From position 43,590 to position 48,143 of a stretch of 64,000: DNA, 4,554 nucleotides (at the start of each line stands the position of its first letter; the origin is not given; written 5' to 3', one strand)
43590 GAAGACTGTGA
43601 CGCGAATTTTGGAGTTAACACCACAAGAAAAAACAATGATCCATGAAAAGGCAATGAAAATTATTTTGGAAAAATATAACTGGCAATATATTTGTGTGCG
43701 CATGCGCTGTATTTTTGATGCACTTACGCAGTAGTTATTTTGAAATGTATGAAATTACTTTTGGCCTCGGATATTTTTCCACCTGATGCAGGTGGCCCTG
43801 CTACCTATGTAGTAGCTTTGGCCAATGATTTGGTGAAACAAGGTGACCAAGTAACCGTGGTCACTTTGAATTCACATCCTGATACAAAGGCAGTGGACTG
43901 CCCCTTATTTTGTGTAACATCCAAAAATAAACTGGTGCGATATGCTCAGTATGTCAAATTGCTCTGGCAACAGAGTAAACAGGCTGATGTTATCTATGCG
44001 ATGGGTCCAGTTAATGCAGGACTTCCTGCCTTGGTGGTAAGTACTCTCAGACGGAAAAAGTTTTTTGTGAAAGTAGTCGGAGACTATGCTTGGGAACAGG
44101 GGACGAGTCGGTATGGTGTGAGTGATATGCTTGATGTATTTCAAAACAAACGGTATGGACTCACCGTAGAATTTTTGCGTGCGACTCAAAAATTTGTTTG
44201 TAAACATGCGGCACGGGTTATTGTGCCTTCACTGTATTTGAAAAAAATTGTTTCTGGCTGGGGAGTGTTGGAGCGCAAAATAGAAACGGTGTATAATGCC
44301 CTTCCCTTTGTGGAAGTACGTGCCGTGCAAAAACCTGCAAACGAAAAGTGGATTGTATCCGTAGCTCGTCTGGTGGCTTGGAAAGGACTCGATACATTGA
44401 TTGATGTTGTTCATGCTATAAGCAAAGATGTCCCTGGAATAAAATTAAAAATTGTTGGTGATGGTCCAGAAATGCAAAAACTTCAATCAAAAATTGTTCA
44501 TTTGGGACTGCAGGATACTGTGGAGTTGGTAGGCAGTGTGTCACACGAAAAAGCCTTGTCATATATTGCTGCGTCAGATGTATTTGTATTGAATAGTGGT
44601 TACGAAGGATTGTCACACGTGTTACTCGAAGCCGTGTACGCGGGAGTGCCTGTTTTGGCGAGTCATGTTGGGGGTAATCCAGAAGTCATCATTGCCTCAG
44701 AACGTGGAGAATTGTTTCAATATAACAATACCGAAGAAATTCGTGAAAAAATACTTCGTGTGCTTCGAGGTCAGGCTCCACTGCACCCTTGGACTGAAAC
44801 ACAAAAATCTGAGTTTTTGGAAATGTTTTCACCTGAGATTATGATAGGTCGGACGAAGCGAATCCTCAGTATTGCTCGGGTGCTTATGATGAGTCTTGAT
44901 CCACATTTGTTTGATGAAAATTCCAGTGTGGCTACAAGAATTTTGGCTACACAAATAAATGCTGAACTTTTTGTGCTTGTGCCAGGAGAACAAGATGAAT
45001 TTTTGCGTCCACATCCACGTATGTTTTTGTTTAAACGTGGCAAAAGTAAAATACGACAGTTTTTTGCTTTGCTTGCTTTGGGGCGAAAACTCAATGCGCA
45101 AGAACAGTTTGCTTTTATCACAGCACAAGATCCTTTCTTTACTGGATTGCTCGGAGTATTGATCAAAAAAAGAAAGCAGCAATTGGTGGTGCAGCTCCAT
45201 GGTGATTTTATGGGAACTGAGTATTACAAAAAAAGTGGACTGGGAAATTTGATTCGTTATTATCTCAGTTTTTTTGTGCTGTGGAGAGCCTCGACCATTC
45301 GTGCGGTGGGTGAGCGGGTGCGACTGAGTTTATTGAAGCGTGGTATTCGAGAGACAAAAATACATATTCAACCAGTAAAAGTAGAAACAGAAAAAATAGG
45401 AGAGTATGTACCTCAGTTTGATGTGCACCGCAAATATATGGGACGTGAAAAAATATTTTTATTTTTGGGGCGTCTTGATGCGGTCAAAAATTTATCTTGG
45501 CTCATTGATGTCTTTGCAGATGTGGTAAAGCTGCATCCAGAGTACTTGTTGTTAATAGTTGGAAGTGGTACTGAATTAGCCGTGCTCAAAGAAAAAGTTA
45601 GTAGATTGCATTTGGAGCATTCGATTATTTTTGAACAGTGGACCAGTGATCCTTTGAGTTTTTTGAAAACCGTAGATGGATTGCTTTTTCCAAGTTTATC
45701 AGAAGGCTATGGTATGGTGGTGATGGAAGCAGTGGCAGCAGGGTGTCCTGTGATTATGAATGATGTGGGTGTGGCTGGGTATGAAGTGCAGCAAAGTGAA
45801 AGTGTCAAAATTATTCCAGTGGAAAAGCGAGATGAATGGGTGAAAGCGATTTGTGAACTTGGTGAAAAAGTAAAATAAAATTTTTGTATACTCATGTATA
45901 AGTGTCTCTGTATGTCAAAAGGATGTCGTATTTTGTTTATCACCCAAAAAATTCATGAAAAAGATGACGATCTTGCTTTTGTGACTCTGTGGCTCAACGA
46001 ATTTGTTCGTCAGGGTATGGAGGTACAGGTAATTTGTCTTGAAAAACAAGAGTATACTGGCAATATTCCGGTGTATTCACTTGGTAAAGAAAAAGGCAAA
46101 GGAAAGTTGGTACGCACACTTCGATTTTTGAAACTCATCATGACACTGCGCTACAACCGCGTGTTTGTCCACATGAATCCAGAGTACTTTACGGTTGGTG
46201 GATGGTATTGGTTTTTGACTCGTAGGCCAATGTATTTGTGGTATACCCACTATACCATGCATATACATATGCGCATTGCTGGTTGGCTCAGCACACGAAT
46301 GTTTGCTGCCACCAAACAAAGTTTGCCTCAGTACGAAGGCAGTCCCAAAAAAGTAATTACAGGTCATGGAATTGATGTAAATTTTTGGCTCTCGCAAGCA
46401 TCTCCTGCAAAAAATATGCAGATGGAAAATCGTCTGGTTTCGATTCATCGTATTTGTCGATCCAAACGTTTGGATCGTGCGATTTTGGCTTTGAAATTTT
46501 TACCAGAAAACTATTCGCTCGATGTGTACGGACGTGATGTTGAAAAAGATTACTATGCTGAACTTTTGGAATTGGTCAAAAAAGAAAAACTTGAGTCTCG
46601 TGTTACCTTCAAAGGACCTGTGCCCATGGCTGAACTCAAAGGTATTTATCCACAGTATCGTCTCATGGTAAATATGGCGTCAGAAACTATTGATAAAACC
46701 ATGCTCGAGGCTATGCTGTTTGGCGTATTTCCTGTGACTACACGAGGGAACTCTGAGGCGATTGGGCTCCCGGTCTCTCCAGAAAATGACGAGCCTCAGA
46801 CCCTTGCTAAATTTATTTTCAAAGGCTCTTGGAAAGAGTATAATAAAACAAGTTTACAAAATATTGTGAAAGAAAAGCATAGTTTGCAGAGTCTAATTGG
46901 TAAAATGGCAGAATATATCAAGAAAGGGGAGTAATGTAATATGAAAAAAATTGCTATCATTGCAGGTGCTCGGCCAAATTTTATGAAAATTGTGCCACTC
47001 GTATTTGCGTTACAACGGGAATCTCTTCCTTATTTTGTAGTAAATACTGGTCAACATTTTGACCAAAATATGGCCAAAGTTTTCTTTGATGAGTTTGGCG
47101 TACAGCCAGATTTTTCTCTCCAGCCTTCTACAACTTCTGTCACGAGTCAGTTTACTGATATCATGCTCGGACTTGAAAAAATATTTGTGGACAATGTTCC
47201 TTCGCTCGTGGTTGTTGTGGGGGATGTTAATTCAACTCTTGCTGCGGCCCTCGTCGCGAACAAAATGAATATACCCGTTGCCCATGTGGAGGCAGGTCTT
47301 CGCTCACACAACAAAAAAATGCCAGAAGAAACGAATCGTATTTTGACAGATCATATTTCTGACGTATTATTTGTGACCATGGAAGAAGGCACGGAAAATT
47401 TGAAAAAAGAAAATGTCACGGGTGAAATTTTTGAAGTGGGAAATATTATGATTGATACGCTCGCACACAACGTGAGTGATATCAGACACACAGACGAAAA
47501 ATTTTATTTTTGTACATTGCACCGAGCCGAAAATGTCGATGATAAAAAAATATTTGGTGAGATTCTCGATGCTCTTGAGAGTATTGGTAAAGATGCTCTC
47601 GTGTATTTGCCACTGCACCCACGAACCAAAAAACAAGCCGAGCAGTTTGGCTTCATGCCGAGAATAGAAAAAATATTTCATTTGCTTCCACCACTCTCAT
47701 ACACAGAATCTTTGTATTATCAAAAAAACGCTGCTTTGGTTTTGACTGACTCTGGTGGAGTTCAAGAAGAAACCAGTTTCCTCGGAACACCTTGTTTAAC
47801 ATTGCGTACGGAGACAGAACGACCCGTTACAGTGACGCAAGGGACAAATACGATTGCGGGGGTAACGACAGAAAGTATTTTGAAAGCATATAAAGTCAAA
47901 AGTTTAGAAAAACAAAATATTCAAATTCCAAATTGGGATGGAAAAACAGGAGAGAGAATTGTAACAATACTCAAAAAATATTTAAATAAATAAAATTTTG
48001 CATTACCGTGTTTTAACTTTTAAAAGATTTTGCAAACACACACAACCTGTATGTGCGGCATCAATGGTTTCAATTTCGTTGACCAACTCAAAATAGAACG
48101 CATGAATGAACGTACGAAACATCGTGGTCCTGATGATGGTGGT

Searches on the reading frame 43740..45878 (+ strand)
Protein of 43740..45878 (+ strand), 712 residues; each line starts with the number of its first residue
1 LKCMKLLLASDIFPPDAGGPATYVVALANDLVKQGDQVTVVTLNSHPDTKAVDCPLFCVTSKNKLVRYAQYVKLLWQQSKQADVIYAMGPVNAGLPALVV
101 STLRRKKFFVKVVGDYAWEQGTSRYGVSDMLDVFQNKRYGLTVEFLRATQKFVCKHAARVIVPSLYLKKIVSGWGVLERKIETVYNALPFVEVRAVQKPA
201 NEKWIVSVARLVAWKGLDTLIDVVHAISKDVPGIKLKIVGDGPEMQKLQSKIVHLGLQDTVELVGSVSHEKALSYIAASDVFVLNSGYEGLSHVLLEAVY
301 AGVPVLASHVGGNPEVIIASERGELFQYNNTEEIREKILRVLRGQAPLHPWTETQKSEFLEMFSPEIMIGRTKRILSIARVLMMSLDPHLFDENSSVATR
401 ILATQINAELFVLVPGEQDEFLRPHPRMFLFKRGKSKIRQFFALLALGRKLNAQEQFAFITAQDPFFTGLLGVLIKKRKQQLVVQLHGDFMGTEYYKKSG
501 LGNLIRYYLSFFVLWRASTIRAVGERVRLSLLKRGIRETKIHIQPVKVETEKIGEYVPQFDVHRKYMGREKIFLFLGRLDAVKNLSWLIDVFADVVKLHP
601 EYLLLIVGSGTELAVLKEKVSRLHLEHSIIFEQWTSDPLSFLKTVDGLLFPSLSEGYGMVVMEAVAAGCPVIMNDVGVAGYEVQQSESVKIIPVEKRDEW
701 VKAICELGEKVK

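Call 44: search_protein_families(library=pfam, proteins=[window:43740-45878:+], max_evalue=0.0001)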
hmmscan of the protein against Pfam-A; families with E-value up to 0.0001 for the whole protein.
window:43740-45878:+ (712 aa): 6 families
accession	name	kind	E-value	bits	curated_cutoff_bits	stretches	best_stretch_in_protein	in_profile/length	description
PF00534.26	Glycos_transf_1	-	1.5e-65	220.4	26.4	2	196-353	9-167/172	Glycosyl transferases group 1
PF13692.12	Glyco_trans_1_4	-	7.6e-55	185.5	27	2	203-343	2-141/142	Glycosyl transferases group 1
PF13439.12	Glyco_transf_4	-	1.1e-21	78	28.5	2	18-187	2-165/170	Glycosyltransferase Family 4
PF13579.12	Glyco_trans_4_4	-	1.1e-19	71.7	29.7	2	18-186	1-157/158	Glycosyl transferase 4-like domain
PF20706.3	GT4-conflict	-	1.1e-17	64.5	26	1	515-675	145-312/385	Family 4 Glycosyltransferase in conflict systems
PF13524.12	Glyco_trans_1_2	-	8.3e-05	23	25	0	224-342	6-112/144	Glycosyl transferase-like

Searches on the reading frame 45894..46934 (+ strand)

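Call 66: search_protein_families(library=pfam, proteins=[window:45894-46934:+], max_evalue=0.001)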
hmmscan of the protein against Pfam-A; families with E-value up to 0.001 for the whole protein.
window:45894-46934:+ (346 aa): 3 families
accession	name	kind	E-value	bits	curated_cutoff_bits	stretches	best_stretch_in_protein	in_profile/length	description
PF00534.26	Glycos_transf_1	-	1.2e-08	35.2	26.4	1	176-284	13-123/172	Glycosyl transferases group 1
PF13692.12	Glyco_trans_1_4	-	5.5e-08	33.6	27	1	181-306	4-134/142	Glycosyl transferases group 1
PF13477.12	Glyco_trans_4_2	-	0.00043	20.9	23.4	0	29-99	12-87/139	Glycosyl transferase 4-like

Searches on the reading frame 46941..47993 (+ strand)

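Call 66: search_protein_families(library=pfam, proteins=[window:46941-47993:+], max_evalue=0.001)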
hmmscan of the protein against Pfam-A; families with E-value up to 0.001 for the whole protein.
window:46941-47993:+ (350 aa): 1 family
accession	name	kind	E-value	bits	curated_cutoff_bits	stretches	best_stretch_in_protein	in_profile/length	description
PF02350.25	Epimerase_2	-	1.9e-91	307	30.6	1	26-345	6-347/347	UDP-N-acetylglucosamine 2-epimerase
